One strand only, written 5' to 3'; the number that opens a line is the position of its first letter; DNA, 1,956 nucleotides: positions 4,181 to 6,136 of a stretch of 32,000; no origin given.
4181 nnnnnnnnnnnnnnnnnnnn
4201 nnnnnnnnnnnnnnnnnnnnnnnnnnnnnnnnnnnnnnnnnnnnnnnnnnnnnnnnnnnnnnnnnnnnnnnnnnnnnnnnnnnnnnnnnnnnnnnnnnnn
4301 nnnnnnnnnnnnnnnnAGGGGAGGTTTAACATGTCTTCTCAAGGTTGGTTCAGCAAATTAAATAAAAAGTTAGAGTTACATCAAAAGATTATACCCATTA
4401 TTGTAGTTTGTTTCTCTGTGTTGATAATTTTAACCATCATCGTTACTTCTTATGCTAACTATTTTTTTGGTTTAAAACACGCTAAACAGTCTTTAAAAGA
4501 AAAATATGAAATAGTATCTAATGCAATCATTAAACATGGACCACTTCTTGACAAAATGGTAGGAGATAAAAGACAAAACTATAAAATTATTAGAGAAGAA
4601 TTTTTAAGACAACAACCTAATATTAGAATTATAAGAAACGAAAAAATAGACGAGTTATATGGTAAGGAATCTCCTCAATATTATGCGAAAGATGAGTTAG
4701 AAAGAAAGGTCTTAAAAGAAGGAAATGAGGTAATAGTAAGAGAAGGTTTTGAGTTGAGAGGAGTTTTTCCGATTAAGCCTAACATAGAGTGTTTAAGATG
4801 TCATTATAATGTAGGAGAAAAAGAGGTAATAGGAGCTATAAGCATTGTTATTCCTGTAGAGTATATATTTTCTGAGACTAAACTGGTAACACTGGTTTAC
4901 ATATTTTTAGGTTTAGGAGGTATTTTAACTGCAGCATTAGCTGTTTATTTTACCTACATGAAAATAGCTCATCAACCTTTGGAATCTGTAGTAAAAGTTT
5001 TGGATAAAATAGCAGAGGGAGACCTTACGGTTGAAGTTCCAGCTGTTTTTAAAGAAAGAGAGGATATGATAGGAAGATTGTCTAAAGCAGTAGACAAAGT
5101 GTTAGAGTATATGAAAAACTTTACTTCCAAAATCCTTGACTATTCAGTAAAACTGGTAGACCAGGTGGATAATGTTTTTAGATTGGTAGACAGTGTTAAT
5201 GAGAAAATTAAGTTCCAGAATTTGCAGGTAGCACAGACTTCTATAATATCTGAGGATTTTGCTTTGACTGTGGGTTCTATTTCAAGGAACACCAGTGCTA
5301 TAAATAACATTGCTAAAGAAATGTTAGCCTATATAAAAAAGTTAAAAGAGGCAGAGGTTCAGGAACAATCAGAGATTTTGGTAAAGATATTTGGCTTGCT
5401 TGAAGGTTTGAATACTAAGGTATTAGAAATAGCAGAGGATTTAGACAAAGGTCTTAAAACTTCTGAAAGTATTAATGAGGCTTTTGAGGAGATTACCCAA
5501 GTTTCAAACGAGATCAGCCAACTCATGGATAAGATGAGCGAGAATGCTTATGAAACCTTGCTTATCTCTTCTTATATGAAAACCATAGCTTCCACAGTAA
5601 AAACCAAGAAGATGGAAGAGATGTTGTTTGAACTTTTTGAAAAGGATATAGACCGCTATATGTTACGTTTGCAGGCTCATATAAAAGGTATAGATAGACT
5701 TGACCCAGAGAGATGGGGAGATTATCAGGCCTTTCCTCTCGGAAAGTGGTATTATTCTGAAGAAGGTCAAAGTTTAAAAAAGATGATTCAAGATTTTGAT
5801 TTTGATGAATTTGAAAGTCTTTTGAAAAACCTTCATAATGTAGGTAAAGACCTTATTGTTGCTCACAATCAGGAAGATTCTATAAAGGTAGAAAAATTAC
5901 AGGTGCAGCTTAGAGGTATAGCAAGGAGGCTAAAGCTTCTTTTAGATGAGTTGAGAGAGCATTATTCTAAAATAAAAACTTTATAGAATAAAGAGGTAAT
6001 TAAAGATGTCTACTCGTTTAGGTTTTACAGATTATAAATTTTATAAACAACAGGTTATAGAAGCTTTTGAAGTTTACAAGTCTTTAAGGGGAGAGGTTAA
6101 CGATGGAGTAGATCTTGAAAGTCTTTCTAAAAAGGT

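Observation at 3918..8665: Four-gene hemerythrin / heme-HAMP sensor / dynamin-like GTPase / membrane-hairpin cassette with no described function, directly upstream of pilMNOPQ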

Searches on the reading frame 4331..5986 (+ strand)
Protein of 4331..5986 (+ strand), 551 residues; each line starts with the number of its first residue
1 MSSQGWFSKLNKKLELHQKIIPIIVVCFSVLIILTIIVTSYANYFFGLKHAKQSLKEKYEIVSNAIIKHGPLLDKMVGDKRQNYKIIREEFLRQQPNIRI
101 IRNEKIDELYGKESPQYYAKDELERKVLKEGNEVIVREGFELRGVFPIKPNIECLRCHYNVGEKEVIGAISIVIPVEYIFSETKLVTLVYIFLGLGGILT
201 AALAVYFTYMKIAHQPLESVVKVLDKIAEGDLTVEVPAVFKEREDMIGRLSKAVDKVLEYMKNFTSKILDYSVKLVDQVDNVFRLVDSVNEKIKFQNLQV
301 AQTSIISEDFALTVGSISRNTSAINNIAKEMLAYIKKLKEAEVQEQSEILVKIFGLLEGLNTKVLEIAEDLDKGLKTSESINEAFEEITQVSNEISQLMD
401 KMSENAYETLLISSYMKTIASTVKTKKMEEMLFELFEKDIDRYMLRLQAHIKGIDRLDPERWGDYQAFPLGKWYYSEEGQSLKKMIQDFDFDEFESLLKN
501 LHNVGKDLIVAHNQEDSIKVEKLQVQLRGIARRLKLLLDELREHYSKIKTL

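Call 5: search_protein_families(library=pfam, proteins=[window:4331-5986:+], max_evalue=0.01)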
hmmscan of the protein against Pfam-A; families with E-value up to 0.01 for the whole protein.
window:4331-5986:+ (551 aa): 2 families
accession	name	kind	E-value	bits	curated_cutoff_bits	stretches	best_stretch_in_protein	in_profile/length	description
PF13682.11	CZB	-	4.5e-06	27.4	29.4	1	442-508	3-63/64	Chemoreceptor zinc-binding domain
PF00672.30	HAMP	-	0.005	17.6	25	0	215-238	8-31/53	HAMP domain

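Call 6: search_protein_families(library=ncbifam, proteins=[window:4331-5986:+], max_evalue=0.01)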
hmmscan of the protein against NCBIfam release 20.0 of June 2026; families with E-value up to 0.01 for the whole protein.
window:4331-5986:+ (551 aa): 1 family
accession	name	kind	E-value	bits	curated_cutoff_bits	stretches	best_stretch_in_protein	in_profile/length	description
NF041847.1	transduc_aer2_vibrio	equivalog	7.4e-07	27.7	1200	1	215-343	457-580/804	aerotaxis transducer Aer2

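Call 16: search_protein_families(library=padloc, proteins=[window:4331-5986:+], max_evalue=0.01)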
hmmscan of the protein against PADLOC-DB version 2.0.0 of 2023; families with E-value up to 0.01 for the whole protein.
window:4331-5986:+ (551 aa): 0 families

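Call 19: find_homologous_proteins(query=window:4331-5986:+)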
Query window:4331-5986:+ (551 aa): 30 proteins with E <= 0.001 among 8000 candidates.
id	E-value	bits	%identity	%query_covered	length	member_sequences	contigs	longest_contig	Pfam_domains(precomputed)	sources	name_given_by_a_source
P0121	0.0e+0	1170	99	100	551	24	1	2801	PF13682.12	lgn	-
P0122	1.0e-256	870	70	99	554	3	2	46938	PF13682.12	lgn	-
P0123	4.9e-251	852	67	99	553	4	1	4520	PF13682.12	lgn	-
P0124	5.8e-226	769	63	99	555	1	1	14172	PF13682.12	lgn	-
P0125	4.0e-225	766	63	99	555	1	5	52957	PF13682.12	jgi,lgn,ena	-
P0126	6.8e-225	765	63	99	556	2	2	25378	PF13682.12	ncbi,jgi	jgi:methyl-accepting chemotaxis protein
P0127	1.0e-224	765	63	99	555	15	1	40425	PF00672.31,PF13682.12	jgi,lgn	jgi:methyl-accepting chemotaxis protein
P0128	4.7e-223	759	62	99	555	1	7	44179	PF13682.12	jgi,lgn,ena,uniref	uniref:HAMP domain-containing protein n=1 Tax=Thermodesulfobacterium geofontis TaxID=1295609 RepID=A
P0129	5.0e-223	759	61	99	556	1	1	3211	PF13682.12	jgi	-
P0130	9.4e-222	755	63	99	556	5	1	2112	PF00672.31,PF13682.12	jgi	-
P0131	4.6e-221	753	62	99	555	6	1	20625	PF13682.12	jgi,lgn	jgi:methyl-accepting chemotaxis protein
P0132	5.9e-221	752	62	99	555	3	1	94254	PF13682.12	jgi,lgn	jgi:methyl-accepting chemotaxis protein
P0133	6.6e-220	749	63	99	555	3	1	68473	PF13682.12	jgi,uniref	uniref:HAMP domain-containing protein n=1 Tax=Thermodesulfobacterium geofontis TaxID=1295609 RepID=A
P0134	7.7e-220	749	62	99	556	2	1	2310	PF13682.12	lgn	-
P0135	1.3e-215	735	59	99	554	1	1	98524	PF13682.12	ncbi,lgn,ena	-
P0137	3.7e-212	723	59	99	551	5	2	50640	-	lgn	-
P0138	1.0e-194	666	96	61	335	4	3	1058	PF13682.12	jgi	jgi:methyl-accepting chemotaxis protein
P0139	3.4e-181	621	83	63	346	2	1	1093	PF13682.12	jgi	-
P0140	3.5e-84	301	32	72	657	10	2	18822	PF00015.27,PF13682.12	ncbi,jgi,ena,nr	ncbi:MAG: CZB domain-containing protein [Thermodesulfobacterium sp.]|nr:CZB domain-containing protei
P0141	6.1e-68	248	38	42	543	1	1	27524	PF00015.27,PF13682.12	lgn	-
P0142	1.1e-65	240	36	43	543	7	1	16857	PF00015.27,PF13682.12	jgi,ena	-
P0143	1.2e-65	240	36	43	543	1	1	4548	PF00015.27,PF13682.12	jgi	-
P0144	9.3e-64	234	36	43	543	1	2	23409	PF00015.27,PF13682.12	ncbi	-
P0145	9.2e-63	231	34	44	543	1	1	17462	PF00015.27,PF00672.31,PF13682.12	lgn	-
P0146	7.0e-61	224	31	48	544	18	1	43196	PF00015.27,PF13682.12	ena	-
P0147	1.4e-60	223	38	33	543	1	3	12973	PF00015.27,PF00672.31,PF13682.12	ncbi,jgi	-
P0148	2.1e-60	223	31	48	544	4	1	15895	PF00015.27,PF13682.12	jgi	-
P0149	2.4e-60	223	36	42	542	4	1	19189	PF00015.27,PF13682.12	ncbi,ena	-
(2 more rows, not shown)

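Call 20: search_protein_families(library=pfam, proteins=[P0140], max_evalue=0.01)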
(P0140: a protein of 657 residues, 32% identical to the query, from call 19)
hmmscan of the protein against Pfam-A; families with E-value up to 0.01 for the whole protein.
P0140 (657 aa): 7 families
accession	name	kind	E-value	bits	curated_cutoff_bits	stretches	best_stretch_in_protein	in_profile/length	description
PF00015.26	MCPsignal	-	2.5e-44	151.6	34.6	1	340-499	13-172/172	Methyl-accepting chemotaxis protein (MCP) signalling domain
PF13682.11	CZB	-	3.8e-11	43.6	29.4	1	547-613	1-64/64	Chemoreceptor zinc-binding domain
PF20155.4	TMP_3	-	0.00041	20.6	41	0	337-411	2-76/192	Tape measure protein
PF00672.30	HAMP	-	0.00081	20.1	25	1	206-248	8-49/53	HAMP domain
PF00210.30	Ferritin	-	0.0019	18.5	24.5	1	394-491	27-120/142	Ferritin-like domain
PF06791.18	TMP_2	-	0.0066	16.6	30.2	1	413-513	95-196/208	Prophage tail length tape measure protein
PF06103.16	DUF948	-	0.0067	17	37.2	1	399-468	19-88/89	Bacterial protein of unknown function (DUF948)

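Call 44: find_encoding_contigs(protein=P0140, flank=7000, max_places=2)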
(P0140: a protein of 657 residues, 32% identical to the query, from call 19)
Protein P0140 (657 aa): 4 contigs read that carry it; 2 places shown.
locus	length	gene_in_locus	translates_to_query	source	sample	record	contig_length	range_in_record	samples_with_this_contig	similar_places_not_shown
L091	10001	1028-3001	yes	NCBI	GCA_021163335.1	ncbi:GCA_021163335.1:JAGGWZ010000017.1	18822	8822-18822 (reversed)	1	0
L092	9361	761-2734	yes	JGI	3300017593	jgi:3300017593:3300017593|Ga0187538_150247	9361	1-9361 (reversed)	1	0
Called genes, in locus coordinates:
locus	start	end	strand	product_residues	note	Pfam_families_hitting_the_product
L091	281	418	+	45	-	-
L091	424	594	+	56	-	-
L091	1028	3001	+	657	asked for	PF00015:MCPsignal, PF13682:CZB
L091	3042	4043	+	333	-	PF05496:RuvB_N, PF00004:AAA, PF07728:AAA_5, PF17864:AAA_lid_4, PF05491:WHD_RuvB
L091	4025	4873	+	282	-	PF02548:Pantoate_transf, PF13714:PEP_mutase (weak)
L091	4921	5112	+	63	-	PF01632:Ribosomal_L35p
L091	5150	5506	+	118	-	PF00453:Ribosomal_L20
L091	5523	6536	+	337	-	PF02912:Phe_tRNA-synt_N, PF01409:tRNA-synt_2d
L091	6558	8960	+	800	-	PF01588:tRNA_bind (weak), PF03483:B3_4, PF03484:B5, PF17759:tRNA_synthFbeta, PF03147:FDX-ACB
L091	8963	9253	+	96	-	PF18291:HU-HIG (weak), PF00216:Bac_DNA_binding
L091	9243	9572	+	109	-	PF13411:MerR_1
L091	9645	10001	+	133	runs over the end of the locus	PF06397:Desulfoferrod_N, PF01880:Desulfoferrodox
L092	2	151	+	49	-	?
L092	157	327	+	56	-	-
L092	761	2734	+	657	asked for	PF00015:MCPsignal, PF13682:CZB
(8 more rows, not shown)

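Call 60: predict_structure(alignment_id=A3)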
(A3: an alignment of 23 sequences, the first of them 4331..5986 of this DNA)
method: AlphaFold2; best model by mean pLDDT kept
length: 551 residues; sequences in the alignment: 23
mean_pLDDT: 79.7   pTM: 0.44
mean pLDDT of the five models: 79.7, 75.6, 74.9, 69.8, 65.9
residues with pLDDT >= 90: 40; 70-90: 437; 50-70: 64; < 50: 10
segments of 3 or more residues with pLDDT < 50: 1-4, 6-8
pLDDT, mean of each block of 10 residues (from residue 1): 46 54 73 79 80 85 66 61 74 83 77 82 86 84 85 60 78 79 74 77 77 81 86 85 82 87 84 81 80 82 81 85 87 84 80 88 88 84 82 79 77 72 68 78 84 81 78 78 84 90 92 90 91 90 84 78
secondary structure, 60 per line:
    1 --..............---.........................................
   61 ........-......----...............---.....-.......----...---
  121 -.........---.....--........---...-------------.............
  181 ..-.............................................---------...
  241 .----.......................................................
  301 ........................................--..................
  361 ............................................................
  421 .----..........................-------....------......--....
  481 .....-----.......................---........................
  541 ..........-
elements in order: H3-16 H20-68 H70-75 H80-94 E98-102 H104-110 H122-130 E134-138 E141-148 E168-175 H176-182 H184-228 H238-241 H246-340 H343-421 H426-451 H459-462 H469-474 H477-485 H491-513 H517-550

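Call 63: fold_search(model_id=the predicted structure, library=pdb)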
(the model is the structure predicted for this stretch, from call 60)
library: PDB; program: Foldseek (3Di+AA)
matches with E <= 10: 512; with E <= 0.001: 2
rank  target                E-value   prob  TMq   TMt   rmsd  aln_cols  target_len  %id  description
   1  9a69_B                1.6e-04  0.99  0.16  0.14  48.4       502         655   11  Integrative model of MCPB-MCPC by crosslinking MS and deep learning (released 2024-09-18)
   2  9a65_B                9.3e-04  0.94  0.14  0.12  55.4       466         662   12  Integrative model of YVAQ-MCPB by crosslinking MS and deep learning (released 2024-09-18)
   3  8wjo_A                9.1e-03  1.00  0.27  0.44  31.9       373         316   14  Cryo-EM structure of 8-subunit Smc5/6 arm region (released 2024-06-26)
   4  3b42_B                1.6e-02  1.00  0.13  0.47  14.2       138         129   15  Periplasmic sensor domain of chemotaxis protein GSU0935 (released 2008-04-08)
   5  7nyw_B                3.3e-02  0.51  0.13  0.09  34.0       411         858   10  Cryo-EM structure of the MukBEF-MatP-DNA head module (released 2021-07-07)
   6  7zr1_C                3.5e-02  0.60  0.14  0.12  59.8       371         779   16  Chaetomium thermophilum Mre11-Rad50-Nbs1 complex bound to ATPyS (composite structure) (released 2023-01-11)
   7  3vkg_B                4.9e-02  0.99  0.26  0.07  16.6       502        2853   10  X-ray structure of an MTBD truncation mutant of dynein motor domain (released 2012-03-14)
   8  3zx6_A                4.9e-02  0.63  0.12  0.21  39.9       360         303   14  Structure of Hamp(AF1503)-Tsr fusion - Hamp (A291V) mutant (released 2012-02-29)
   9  3b42_A                6.9e-02  0.98  0.12  0.45  14.8       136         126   15  Periplasmic sensor domain of chemotaxis protein GSU0935 (released 2008-04-08)
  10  7zr1_D                7.3e-02  0.41  0.13  0.11  54.8       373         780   12  Chaetomium thermophilum Mre11-Rad50-Nbs1 complex bound to ATPyS (composite structure) (released 2023-01-11)
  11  8i4v_A                1.1e-01  0.80  0.21  0.33  27.7       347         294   12  Cryo-EM structure of 5-subunit Smc5/6 arm region (released 2024-06-26)
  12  8i21_A                1.3e-01  1.00  0.27  0.54  18.4       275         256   12  Cryo-EM structure of 6-subunit Smc5/6 arm region (released 2024-06-26)
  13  3zx6_B                1.3e-01  0.35  0.12  0.19  40.0       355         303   15  Structure of Hamp(AF1503)-Tsr fusion - Hamp (A291V) mutant (released 2012-02-29)
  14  8wjo_B                1.4e-01  0.75  0.20  0.33  25.5       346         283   11  Cryo-EM structure of 8-subunit Smc5/6 arm region (released 2024-06-26)
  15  9qxt_A                2.3e-01  0.20  0.16  0.13  31.1       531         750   12  E. coli JetABC dimer in the DNA boarding-holding state (released 2025-10-01)
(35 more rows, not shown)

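Call 87: find_encoding_contigs(protein=P0132, flank=6000, max_places=1)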
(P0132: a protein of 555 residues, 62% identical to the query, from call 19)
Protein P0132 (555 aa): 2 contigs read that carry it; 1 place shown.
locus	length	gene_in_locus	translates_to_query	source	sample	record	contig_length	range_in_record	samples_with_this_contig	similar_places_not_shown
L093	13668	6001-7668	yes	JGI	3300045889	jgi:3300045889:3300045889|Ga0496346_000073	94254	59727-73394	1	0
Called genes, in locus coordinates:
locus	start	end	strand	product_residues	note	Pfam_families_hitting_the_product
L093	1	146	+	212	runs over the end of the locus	PF00633:HHH (faint), PF14520:HHH_5, PF07499:RuvA_C (weak)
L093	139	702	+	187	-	PF00857:Isochorismatase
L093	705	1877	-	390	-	PF07690:MFS_1, PF13000:Acatn (weak), PF07690:MFS_1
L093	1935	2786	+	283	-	PF06325:PrmA, PF05175:MTS, PF02475:TRM5-TYW2_MTfase, PF13489:Methyltransf_23 (weak), PF13649:Methyltransf_25 (weak), PF13847:Methyltransf_31, PF08242:Methyltransf_12 (weak)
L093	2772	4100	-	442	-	PF04055:Radical_SAM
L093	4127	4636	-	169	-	-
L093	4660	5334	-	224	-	PF00881:Nitroreductase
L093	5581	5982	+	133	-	PF01814:Hemerythrin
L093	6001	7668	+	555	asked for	PF13682:CZB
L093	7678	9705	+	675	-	PF00350:Dynamin_N, PF01926:MMR_HSR1 (faint)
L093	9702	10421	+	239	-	-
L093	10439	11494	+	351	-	PF11104:PilM_2, PF14450:FtsA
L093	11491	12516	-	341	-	PF04613:LpxD, PF25084:LbH_EIF2B (weak), PF25087:GMPPB_C (faint), PF00132:Hexapep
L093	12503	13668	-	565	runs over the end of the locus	PF00587:tRNA-synt_2b, PF04073:tRNA_edit, PF03129:HGTP_anticodon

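Call 88: find_encoding_contigs(protein=P0137, flank=6000, max_places=1)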
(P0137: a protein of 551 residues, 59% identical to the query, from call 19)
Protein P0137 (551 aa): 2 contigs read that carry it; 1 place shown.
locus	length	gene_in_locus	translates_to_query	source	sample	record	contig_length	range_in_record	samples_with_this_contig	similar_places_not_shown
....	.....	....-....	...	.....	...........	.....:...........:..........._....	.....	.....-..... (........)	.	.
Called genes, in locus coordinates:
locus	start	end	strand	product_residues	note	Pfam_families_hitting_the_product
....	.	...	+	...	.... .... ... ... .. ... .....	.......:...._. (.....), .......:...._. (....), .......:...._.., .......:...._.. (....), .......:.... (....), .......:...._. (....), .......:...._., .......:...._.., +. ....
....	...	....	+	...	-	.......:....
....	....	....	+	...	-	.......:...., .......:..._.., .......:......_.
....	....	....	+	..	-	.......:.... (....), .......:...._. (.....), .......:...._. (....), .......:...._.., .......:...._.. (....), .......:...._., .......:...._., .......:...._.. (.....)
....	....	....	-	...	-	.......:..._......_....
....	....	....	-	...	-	-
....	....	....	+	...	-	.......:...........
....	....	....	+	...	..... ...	-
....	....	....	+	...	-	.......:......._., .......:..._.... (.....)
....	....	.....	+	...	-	-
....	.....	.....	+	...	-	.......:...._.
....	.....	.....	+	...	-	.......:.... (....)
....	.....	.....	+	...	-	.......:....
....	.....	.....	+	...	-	-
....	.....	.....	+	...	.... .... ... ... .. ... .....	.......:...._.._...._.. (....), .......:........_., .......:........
